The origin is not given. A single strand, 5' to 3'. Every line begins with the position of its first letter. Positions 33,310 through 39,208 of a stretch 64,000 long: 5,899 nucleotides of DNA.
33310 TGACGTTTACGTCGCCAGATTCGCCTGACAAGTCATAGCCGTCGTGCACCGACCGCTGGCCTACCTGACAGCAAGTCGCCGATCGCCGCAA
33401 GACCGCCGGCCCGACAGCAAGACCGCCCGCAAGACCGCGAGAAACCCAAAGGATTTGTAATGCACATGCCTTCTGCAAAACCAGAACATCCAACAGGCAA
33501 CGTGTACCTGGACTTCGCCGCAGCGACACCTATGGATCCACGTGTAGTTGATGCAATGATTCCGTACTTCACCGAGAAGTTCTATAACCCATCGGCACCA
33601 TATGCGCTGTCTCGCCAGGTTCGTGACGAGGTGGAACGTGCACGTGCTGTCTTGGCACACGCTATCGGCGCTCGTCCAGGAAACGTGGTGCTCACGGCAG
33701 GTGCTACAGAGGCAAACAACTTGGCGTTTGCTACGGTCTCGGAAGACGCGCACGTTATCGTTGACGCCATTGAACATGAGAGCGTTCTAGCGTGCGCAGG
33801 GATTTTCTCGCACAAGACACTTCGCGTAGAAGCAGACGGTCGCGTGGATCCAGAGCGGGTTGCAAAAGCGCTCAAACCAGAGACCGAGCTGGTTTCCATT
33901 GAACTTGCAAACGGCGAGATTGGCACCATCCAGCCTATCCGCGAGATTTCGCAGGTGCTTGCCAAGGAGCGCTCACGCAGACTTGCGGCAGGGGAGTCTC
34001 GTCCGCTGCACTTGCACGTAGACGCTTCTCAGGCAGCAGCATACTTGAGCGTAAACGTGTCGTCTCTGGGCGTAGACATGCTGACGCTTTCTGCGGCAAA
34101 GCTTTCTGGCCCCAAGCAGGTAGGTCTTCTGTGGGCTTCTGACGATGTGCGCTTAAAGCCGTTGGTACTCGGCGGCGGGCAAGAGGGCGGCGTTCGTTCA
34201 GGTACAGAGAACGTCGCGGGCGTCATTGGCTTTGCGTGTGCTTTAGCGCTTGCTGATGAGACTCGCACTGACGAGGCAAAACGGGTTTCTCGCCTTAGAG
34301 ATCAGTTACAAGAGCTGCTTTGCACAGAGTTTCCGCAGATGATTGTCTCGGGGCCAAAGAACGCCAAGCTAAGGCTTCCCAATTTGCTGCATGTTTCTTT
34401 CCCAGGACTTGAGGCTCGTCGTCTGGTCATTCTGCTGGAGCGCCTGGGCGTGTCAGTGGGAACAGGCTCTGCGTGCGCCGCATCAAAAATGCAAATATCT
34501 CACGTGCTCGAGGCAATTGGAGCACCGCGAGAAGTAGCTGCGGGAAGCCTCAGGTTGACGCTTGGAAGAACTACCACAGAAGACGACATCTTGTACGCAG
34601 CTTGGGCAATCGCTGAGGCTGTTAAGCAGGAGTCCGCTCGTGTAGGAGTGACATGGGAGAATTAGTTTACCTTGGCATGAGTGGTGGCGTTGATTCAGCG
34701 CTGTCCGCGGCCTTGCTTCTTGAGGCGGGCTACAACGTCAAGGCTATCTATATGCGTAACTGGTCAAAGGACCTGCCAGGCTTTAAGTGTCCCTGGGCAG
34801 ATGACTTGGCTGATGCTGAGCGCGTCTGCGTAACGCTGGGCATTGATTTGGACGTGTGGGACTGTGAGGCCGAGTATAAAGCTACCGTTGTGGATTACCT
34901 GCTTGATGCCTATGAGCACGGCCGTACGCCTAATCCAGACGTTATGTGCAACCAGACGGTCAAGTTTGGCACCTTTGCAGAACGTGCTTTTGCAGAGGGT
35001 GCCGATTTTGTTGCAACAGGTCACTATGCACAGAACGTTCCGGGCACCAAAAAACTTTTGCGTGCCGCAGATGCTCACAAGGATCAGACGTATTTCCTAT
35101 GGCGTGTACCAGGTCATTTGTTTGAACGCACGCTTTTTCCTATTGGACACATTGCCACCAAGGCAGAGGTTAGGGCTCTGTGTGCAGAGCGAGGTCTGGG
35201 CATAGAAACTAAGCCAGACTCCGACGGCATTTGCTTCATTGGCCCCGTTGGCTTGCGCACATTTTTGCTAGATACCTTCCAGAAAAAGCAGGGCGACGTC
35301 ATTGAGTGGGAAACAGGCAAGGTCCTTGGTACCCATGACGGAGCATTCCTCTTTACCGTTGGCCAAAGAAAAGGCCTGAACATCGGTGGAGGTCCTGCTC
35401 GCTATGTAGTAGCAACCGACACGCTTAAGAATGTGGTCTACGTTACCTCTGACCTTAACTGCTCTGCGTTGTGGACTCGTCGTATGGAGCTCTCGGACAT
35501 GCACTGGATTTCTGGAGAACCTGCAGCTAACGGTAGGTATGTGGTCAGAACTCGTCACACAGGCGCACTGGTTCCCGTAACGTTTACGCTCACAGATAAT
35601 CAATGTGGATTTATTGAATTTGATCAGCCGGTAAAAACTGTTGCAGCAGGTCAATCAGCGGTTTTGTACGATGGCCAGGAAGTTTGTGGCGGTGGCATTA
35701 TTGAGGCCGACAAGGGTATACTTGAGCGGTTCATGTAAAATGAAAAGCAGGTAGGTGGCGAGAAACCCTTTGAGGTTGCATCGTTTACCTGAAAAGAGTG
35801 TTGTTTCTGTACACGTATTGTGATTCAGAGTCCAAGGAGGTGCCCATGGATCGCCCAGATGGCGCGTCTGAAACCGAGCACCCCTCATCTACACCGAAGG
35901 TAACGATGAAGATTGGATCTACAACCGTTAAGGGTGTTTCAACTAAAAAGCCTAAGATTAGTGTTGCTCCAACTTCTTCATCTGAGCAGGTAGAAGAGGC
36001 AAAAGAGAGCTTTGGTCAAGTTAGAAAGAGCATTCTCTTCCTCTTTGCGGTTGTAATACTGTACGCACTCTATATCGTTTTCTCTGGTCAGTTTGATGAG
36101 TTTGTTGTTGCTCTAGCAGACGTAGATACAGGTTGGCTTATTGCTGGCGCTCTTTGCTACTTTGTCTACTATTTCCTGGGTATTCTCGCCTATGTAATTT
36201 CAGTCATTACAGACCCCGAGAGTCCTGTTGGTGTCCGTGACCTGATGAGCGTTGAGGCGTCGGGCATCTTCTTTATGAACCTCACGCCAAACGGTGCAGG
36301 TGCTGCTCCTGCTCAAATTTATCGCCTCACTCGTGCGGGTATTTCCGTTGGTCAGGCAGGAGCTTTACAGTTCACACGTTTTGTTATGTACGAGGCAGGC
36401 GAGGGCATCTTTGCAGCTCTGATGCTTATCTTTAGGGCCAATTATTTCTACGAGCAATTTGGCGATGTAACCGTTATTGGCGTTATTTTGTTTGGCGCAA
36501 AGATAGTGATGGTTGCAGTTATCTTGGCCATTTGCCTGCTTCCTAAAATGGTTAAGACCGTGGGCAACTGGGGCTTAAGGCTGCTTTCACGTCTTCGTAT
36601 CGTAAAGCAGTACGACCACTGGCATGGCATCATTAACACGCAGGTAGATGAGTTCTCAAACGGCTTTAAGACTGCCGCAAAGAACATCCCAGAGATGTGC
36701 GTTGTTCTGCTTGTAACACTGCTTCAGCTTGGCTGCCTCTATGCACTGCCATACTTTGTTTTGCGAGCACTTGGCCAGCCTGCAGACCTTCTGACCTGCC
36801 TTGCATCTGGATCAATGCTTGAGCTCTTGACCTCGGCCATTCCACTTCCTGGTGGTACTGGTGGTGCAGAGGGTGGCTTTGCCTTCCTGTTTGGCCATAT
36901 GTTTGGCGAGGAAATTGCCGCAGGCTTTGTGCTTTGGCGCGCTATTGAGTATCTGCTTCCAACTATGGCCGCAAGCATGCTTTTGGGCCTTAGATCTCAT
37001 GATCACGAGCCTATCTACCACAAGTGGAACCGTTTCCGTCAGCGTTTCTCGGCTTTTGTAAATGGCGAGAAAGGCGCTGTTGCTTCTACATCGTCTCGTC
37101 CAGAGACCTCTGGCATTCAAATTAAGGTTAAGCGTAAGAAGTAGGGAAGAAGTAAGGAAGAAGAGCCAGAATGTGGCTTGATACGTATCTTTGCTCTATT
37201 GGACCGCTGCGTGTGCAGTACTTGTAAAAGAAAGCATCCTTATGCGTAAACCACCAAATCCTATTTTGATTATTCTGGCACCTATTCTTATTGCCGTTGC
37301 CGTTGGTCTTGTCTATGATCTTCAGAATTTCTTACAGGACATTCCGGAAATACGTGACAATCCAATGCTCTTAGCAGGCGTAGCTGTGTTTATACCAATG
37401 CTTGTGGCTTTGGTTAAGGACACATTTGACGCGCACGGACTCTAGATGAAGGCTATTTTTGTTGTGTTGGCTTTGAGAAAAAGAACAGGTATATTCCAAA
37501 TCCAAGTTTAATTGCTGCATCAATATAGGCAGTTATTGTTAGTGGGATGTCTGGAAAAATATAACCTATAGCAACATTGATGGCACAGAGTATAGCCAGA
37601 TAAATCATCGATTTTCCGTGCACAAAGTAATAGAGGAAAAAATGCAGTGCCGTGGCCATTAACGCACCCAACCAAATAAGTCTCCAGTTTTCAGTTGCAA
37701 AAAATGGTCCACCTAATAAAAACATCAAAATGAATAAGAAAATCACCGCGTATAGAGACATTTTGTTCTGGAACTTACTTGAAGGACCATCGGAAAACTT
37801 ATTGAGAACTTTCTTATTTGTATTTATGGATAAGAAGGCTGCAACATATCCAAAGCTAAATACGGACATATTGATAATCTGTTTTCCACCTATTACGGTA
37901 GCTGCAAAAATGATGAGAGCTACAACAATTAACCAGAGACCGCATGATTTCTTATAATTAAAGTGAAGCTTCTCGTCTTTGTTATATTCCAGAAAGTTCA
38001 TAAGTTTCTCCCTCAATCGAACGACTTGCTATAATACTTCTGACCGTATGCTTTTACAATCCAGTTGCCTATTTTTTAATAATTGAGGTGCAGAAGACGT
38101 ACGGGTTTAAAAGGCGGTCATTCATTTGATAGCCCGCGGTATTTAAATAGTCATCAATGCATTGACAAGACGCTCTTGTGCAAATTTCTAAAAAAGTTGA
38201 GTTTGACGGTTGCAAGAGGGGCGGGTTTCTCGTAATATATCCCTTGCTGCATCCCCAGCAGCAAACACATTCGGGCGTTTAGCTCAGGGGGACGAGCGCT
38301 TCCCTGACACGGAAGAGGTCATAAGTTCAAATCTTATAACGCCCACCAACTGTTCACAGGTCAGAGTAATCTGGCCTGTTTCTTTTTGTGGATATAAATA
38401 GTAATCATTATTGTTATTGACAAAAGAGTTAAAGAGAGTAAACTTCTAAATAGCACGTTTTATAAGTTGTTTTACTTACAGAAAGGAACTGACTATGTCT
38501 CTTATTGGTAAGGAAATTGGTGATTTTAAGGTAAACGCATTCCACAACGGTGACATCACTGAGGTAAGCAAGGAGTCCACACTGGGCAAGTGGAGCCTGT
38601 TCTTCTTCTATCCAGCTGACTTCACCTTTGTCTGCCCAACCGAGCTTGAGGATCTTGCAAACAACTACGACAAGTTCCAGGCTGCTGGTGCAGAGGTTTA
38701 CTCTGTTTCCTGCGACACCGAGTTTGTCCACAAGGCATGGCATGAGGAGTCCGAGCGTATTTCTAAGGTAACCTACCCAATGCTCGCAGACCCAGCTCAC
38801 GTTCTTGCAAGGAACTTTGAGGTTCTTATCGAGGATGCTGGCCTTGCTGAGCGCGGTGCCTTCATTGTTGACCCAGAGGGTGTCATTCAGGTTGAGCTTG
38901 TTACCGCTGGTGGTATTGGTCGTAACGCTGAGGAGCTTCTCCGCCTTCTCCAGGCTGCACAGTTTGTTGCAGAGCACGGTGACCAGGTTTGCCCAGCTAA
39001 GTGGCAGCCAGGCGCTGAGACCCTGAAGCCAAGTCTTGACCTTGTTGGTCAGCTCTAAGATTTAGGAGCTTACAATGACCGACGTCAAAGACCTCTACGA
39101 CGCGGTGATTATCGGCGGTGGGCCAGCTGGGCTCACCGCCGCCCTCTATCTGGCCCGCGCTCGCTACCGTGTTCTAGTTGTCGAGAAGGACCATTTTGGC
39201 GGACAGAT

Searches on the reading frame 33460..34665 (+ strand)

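Call 16: search_protein_families(library=pfam, proteins=[window:33460-34665:+], max_evalue=0.001)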
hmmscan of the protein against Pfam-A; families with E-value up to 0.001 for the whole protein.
window:33460-34665:+ (401 aa): 2 families
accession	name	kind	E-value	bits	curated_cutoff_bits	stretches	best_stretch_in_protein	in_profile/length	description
PF00266.25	Aminotran_5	-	7e-52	177.1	21.5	1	15-377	1-368/371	Aminotransferase class-V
PF01212.27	Beta_elim_lyase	-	1.3e-05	25.2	27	1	64-214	40-199/288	Beta-eliminating lyase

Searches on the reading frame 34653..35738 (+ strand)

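Call 16: search_protein_families(library=pfam, proteins=[window:34653-35738:+], max_evalue=0.001)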
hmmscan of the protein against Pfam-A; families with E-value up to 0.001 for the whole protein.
window:34653-35738:+ (361 aa): 4 families
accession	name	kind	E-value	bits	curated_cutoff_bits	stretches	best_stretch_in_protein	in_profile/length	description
PF03054.22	tRNA_Me_trans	-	4.7e-67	226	20.6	1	5-197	3-201/202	tRNA methyl transferase HUP domain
PF20259.3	tRNA_Me_trans_M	-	2.1e-20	72.5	27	1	203-265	2-65/66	tRNA methyl transferase PRC-barrel domain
PF20258.4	tRNA_Me_trans_C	-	1.8e-18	67.1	20.6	1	277-350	3-77/77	Aminomethyltransferase beta-barrel domain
PF02540.23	NAD_synthase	-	0.00061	19.4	21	0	5-77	21-87/242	NAD synthase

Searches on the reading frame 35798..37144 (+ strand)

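Call 16: search_protein_families(library=pfam, proteins=[window:35798-37144:+], max_evalue=0.001)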
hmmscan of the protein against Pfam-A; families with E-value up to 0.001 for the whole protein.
window:35798-37144:+ (448 aa): 1 family
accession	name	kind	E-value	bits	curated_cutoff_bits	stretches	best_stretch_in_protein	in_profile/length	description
PF03706.18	LPG_synthase_TM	-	5.5e-33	115.1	33.4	1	84-390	4-300/302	Lysylphosphatidylglycerol synthase TM region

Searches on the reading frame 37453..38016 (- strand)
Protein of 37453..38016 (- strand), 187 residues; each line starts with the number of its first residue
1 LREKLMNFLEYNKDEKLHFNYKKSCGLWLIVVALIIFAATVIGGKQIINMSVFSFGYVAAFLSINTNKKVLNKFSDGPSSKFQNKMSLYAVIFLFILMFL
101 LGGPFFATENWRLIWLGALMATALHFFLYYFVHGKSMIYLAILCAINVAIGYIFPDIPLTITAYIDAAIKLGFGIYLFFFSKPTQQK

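Call 16: search_protein_families(library=pfam, proteins=[window:37453-38016:-], max_evalue=0.001)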
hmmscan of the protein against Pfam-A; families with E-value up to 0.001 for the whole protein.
window:37453-38016:- (187 aa): 1 family
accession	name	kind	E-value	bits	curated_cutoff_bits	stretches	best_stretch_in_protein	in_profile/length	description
PF20313.3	DUF6609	-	1.6e-75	253.4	24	1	12-186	1-175/176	Family of unknown function (DUF6609)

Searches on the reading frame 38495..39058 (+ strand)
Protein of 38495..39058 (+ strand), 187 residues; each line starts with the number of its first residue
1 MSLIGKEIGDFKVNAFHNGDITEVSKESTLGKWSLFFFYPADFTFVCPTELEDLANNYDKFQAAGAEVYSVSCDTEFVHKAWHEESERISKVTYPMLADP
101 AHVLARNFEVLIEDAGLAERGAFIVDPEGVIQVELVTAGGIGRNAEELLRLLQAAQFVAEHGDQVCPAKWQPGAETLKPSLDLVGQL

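Call 80: search_protein_families(library=pfam, proteins=[window:38495-39058:+], max_evalue=0.001)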
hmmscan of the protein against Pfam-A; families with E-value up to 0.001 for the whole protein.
window:38495-39058:+ (187 aa): 4 families
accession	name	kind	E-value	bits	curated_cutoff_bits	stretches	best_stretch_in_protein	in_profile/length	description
PF00578.27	AhpC-TSA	-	5.4e-37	126.9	26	1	4-132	1-122/124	AhpC/TSA family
PF08534.16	Redoxin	-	1.6e-10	41.4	26.6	1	11-132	9-130/148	Redoxin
PF10417.14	1-cysPrx_C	-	2.5e-08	34.2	21.1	1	154-182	1-32/41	C-terminal domain of 1-Cys peroxiredoxin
PF02630.20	SCO1-SenC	-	0.00015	22.2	22.8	1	20-73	10-65/134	SCO1/SenC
